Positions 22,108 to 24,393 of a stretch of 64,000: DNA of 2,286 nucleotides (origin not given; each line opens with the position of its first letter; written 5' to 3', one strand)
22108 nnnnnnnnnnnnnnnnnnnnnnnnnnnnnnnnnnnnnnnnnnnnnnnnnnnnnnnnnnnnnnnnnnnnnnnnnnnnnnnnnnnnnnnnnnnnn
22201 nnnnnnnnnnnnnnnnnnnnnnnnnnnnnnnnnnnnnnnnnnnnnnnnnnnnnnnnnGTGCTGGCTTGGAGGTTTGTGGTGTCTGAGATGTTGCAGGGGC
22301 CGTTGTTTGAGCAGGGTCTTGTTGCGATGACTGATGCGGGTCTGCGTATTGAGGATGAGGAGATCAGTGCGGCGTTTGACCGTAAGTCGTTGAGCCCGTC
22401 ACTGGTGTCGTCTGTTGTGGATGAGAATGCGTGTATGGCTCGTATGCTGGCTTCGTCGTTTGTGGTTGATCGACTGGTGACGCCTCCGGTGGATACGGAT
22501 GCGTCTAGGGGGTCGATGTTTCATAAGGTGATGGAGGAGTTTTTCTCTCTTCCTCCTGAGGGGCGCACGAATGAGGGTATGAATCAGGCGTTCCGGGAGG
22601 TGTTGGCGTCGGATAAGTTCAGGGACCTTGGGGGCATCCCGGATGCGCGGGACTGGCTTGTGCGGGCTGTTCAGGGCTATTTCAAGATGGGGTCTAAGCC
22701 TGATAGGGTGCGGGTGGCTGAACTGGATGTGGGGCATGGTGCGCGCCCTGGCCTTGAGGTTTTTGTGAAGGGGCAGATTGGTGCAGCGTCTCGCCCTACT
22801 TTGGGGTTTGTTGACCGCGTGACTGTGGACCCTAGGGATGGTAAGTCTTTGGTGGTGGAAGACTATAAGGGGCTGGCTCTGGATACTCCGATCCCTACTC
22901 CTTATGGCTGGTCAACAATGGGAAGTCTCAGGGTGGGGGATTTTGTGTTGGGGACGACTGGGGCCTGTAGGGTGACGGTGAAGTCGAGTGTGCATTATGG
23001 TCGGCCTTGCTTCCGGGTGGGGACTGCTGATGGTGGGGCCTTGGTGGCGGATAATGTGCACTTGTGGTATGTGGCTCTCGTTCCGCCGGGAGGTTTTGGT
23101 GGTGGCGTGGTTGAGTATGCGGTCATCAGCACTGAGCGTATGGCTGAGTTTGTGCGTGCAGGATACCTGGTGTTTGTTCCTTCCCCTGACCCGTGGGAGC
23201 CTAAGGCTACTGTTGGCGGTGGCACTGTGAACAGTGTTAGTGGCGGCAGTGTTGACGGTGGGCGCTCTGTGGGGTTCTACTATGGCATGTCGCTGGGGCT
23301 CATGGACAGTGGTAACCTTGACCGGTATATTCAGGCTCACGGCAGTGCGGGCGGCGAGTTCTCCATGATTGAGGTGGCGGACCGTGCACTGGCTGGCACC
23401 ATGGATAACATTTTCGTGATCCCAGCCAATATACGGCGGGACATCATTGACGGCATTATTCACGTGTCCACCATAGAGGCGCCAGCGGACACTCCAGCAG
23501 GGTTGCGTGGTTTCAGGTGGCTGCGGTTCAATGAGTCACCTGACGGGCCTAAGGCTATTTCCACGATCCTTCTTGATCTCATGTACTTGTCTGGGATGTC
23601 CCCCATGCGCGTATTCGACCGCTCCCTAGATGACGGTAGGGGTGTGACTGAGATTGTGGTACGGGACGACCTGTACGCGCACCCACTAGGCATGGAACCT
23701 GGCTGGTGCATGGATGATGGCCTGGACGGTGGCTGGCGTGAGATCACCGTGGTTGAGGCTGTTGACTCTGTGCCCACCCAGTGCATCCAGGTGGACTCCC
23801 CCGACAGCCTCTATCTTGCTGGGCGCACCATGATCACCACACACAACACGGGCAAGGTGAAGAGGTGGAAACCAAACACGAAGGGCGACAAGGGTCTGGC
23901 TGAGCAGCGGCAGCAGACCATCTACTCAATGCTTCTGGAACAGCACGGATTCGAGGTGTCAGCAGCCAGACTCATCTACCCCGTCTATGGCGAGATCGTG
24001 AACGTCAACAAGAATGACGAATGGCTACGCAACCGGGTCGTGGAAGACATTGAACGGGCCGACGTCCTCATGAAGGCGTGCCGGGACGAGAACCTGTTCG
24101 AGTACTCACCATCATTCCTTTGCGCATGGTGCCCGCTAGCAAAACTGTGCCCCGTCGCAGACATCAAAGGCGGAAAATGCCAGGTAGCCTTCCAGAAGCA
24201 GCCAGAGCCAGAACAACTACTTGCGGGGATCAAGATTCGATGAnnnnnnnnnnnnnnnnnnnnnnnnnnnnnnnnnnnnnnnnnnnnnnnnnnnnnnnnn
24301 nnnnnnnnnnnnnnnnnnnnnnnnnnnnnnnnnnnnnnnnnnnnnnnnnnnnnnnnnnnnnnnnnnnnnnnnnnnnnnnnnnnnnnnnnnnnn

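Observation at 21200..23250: GT-rich, T-ending-codon island with sharp boundaries inside two genes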

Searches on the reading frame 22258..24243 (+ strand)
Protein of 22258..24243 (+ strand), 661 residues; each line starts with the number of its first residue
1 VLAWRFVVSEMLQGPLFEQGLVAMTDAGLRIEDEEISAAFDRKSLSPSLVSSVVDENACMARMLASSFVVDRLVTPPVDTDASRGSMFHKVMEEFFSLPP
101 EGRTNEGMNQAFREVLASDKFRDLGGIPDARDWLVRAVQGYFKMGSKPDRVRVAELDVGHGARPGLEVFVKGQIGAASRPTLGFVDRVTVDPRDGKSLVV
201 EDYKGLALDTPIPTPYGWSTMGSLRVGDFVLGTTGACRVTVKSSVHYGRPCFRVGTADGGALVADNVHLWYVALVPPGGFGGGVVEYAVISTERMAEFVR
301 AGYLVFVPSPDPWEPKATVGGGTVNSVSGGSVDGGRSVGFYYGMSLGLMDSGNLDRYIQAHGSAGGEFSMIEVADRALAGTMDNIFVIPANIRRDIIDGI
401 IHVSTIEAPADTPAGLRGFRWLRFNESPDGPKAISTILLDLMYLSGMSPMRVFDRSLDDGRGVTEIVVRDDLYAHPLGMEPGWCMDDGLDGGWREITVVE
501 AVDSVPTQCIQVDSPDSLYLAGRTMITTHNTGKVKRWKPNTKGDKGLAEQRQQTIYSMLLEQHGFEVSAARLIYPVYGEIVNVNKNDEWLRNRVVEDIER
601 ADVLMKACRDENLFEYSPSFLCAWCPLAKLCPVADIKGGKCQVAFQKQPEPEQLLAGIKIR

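Call 8: search_protein_families(library=pfam, proteins=[window:22258-24243:+], max_evalue=0.01)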
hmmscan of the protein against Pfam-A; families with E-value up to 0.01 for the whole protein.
window:22258-24243:+ (661 aa): 1 family
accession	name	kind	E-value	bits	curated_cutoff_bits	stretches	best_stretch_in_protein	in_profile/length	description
PF12705.13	PDDEXK_1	-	9.9e-11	42.5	22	1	77-205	29-146/247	PD-(D/E)XK nuclease superfamily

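Call 9: search_dna_similar(query=window:22258-24243:+, collection=phages, mode=protein, max_rows=15)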
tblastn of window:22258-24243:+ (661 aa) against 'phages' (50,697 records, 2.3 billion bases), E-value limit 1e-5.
Records with a match: 279; places in all: 279; records where one place covers at least 80% of the query: 0.
Best place of each record, by identity: <60% 279.
By first word of the organism name: Mycobacterium 250; Gordonia 13; Clavibacter 4; Synechococcus 2; Streptomyces 1; Acidovorax 1; Bacteriophage 1; Brevibacterium 1; Pseudomonas 1; Vibrio 1; and 4 more.
By host as written in the record: Mycobacterium smegmatis mc2 155 189; Mycobacterium smegmatis mc#155 30; Gordonia terrae 3612 11; Mycobacterium smegmatis mc2155 10; Mycobacterium sp. 8; - 6; Mycobacterium 3; Mycobacterium smegmatius mc2 155 3; and 15 more.
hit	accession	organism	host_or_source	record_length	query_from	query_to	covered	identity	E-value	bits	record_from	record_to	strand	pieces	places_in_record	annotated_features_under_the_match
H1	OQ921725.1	Streptomyces phage Frankenweenie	Streptomyces scabiei RL-34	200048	134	538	28%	45.0%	6e-18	155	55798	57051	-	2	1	79: exonuclease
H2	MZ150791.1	Gordonia phage YungMoney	Gordonia terrae 3612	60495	163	539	23%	47.3%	5e-11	130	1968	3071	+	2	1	5: terminase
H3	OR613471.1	Mycobacterium phage Yassified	Mycobacterium smegmatis mc2 155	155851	138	312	26%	33.3%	3e-9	67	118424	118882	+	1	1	211: HNH endonuclease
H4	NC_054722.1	Mycobacterium phage Sauce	Mycobacterium smegmatis mc2155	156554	138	312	26%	33.3%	3e-9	67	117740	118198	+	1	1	210: exonuclease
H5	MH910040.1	Mycobacterium phage Sauce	Mycobacterium smegmatis mc2155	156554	138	312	26%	33.3%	3e-9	67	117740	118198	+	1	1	210: HNH endonuclease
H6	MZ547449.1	Acidovorax phage ACF1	Acidovorax citrulli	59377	134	272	21%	37.4%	2e-10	70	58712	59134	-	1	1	terminase large subunit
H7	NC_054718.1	Mycobacterium phage Mangeria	Mycobacterium smegmatis mc2 155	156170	138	272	20%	36.0%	5e-8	63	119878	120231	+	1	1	215: exonuclease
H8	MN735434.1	Mycobacterium phage Mangeria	Mycobacterium smegmatis mc2 155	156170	138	272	20%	36.0%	5e-8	63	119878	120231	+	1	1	215: HNH endonuclease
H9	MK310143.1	Mycobacterium phage Dietrick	Mycobacterium smegmatis mc2 155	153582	138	272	20%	35.3%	7e-8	62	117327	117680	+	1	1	203: HNH endonuclease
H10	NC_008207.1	Mycobacterium phage Catera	Mycobacterium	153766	138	272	20%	35.3%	7e-8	62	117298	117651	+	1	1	exonuclease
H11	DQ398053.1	Mycobacterium phage Catera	Mycobacterium sp.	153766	138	272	20%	35.3%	7e-8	62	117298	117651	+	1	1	206: hypothetical protein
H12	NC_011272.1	Mycobacterium phage Rizal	-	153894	138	272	20%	35.3%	7e-8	62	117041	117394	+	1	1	206: exonuclease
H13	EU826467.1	Mycobacterium phage Rizal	Mycobacterium sp.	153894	138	272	20%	35.3%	7e-8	62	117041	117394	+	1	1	206: hypothetical protein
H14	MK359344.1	Mycobacterium phage Napoleon13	Mycobacterium smegmatis mc2 155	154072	138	272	20%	35.3%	7e-8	62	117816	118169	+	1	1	211: HNH endonuclease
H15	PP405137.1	Mycobacterium phage Ngannou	Mycobacterium smegmatis mc2 155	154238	138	272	20%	35.3%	7e-8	62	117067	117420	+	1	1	211: HNH endonuclease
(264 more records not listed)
